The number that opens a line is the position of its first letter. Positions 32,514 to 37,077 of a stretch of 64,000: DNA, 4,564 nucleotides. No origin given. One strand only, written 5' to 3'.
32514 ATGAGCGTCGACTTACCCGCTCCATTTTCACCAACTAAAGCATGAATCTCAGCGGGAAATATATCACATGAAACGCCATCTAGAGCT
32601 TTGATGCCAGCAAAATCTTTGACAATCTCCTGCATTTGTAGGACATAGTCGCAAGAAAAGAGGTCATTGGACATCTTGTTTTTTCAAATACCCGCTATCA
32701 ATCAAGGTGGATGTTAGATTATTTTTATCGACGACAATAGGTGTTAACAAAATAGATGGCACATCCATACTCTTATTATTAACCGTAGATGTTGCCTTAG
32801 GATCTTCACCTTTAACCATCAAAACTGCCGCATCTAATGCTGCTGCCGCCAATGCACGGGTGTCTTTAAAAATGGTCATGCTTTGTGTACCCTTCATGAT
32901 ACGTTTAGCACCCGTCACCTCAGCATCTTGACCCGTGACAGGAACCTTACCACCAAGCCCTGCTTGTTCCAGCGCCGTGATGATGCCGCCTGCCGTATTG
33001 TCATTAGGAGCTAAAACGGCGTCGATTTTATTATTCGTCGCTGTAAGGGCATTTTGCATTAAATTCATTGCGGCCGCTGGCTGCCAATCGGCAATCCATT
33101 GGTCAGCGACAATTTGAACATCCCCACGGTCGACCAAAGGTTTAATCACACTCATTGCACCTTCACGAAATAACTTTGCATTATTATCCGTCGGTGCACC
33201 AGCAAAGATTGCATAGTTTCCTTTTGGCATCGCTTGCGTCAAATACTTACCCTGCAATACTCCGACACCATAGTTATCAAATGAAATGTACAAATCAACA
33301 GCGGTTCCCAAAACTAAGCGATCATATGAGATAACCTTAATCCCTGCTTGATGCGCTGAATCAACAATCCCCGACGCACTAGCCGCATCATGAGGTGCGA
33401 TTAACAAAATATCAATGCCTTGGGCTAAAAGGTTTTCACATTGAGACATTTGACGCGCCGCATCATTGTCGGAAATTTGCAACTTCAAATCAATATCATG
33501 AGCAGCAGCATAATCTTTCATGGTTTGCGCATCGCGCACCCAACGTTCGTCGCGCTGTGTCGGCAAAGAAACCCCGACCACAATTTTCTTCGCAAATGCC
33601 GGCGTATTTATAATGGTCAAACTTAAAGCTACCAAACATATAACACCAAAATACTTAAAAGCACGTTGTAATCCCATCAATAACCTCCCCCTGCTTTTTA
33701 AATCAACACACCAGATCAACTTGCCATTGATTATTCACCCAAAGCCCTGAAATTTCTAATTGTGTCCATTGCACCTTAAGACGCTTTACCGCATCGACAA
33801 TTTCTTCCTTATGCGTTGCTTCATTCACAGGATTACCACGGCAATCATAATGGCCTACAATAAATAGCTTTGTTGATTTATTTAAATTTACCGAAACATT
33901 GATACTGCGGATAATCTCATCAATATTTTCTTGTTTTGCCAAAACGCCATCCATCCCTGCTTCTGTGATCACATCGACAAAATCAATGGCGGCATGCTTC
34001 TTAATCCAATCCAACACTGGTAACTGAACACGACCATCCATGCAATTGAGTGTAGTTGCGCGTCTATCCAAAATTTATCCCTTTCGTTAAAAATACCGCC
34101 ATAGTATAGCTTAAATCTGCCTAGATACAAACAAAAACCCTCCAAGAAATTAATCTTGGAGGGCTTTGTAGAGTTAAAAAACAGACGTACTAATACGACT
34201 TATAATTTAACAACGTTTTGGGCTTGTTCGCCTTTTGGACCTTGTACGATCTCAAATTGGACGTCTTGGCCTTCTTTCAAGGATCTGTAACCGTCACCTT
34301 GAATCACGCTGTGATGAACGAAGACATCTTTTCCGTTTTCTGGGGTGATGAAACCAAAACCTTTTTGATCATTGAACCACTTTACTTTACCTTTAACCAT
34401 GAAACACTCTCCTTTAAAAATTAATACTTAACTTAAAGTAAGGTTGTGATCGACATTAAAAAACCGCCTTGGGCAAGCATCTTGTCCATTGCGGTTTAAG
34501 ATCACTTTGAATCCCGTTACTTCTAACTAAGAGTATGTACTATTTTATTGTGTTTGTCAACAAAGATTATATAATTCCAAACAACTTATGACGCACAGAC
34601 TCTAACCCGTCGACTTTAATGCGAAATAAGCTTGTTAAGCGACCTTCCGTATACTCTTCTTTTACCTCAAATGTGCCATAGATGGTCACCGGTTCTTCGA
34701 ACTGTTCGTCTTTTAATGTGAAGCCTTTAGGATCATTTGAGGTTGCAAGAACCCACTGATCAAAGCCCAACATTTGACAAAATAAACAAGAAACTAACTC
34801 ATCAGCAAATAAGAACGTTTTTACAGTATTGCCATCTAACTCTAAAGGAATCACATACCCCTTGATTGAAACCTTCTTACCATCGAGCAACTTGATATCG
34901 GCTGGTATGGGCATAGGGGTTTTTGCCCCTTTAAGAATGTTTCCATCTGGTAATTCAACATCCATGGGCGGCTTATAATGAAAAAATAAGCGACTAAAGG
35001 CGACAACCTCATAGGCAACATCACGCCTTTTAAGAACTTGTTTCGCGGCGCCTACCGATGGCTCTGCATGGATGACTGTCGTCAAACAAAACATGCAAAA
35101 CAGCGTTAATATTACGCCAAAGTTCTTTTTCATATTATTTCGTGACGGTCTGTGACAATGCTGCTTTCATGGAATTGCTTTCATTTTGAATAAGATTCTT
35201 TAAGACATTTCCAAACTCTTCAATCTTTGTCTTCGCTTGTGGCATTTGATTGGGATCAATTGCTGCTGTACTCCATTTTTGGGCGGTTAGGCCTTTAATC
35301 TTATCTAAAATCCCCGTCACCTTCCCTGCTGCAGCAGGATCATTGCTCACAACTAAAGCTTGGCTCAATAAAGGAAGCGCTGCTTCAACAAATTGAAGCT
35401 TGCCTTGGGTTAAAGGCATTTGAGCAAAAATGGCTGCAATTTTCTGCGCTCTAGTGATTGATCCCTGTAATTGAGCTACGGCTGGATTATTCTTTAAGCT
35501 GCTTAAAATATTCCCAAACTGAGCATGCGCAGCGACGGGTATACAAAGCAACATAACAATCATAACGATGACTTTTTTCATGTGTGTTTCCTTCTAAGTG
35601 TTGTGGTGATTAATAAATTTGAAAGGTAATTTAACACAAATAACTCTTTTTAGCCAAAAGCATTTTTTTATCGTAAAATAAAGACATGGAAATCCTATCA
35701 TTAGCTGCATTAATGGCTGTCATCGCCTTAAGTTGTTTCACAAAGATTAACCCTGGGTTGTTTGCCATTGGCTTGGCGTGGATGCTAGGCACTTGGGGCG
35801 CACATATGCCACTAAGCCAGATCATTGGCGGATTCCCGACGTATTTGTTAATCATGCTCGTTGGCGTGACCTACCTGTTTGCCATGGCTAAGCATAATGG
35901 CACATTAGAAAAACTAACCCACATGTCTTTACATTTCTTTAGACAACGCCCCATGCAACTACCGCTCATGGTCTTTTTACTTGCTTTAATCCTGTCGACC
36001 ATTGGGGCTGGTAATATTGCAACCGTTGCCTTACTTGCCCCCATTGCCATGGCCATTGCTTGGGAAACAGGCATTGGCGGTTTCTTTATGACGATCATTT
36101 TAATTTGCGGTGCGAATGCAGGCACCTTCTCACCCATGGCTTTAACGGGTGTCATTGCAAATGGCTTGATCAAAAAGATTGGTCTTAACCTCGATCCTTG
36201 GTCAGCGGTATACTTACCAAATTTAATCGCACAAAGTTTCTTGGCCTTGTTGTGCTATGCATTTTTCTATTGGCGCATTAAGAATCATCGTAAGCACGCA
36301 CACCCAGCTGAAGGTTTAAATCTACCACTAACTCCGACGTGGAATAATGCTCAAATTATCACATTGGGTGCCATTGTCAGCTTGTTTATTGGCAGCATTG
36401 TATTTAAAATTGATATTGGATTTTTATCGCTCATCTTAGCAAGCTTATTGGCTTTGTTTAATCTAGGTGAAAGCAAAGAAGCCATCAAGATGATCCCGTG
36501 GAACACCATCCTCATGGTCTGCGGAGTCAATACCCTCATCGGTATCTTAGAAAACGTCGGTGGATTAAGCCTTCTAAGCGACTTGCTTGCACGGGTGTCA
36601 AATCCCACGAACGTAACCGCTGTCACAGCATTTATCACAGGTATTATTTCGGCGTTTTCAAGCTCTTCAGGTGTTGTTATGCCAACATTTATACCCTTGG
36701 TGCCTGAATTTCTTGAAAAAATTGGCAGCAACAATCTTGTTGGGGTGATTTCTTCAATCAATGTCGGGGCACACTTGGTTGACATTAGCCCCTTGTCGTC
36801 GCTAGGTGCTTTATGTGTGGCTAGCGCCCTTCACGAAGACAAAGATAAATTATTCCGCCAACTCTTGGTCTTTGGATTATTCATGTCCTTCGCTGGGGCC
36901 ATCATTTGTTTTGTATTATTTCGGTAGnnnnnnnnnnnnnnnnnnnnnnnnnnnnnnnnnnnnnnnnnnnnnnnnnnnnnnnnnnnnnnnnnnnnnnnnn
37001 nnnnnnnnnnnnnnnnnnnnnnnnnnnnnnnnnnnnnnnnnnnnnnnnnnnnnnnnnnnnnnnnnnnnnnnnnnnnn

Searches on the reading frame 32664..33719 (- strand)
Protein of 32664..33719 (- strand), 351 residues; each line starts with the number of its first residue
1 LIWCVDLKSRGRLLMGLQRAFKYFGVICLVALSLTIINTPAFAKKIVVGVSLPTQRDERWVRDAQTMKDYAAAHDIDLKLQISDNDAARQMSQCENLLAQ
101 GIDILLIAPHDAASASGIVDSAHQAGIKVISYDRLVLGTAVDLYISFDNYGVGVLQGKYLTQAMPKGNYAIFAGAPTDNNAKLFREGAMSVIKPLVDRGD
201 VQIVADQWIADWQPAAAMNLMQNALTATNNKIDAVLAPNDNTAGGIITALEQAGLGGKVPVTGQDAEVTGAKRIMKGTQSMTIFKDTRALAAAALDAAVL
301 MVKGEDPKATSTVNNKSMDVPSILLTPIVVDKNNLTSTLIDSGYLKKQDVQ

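Call 27: search_protein_families(library=pfam, proteins=[window:32664-33719:-], max_evalue=0.001)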
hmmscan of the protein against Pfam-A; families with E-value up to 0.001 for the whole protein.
window:32664-33719:- (351 aa): 2 families
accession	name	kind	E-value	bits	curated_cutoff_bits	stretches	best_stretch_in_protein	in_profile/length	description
PF13407.12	Peripla_BP_4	-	1.8e-63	214.9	35.1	1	48-305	1-257/258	Periplasmic binding protein domain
PF00532.27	Peripla_BP_1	-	1.9e-13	51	22.2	1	48-263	4-215/281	Periplasmic binding proteins and sugar binding domain of LacI family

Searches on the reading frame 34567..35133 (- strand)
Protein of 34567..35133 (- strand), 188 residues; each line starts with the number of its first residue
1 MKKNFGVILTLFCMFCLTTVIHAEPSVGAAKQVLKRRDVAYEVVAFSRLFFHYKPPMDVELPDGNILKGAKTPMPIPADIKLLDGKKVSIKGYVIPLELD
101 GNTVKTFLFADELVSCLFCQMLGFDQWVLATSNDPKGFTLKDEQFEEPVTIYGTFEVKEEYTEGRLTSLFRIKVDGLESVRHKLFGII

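Call 27: search_protein_families(library=pfam, proteins=[window:34567-35133:-], max_evalue=0.001)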
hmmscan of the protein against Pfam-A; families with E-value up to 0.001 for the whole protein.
window:34567-35133:- (188 aa): 1 family
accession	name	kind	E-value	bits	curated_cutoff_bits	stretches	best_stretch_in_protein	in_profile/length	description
PF11736.14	DUF3299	-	3e-05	24.6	22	1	81-163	45-124/139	Protein of unknown function (DUF3299)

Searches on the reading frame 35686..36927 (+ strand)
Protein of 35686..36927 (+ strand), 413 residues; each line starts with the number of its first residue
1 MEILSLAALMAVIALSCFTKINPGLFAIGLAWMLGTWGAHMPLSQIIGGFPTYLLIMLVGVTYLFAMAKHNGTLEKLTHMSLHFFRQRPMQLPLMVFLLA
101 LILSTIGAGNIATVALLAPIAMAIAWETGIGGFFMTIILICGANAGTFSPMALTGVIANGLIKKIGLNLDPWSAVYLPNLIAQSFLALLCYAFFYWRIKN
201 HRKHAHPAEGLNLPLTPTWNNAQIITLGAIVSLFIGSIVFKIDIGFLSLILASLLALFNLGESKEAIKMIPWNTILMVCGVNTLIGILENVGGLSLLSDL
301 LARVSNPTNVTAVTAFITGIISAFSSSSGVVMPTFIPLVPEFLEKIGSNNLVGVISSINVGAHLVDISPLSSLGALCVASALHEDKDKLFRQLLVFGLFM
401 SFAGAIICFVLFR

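Call 27: search_protein_families(library=pfam, proteins=[window:35686-36927:+], max_evalue=0.001)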
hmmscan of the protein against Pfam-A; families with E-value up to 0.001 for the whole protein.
window:35686-36927:+ (413 aa): 3 families
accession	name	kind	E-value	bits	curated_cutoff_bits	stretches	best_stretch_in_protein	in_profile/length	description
PF07158.17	MatC_N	-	1e-33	116.9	23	2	2-146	4-148/149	Dicarboxylate carrier protein MatC N-terminus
PF03600.22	CitMHS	-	2.7e-23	83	31.9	1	16-344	4-319/336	Citrate transporter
PF03605.20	DcuA_DcuB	-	1.8e-06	27.6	27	0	18-199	10-187/368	Anaerobic c4-dicarboxylate membrane transporter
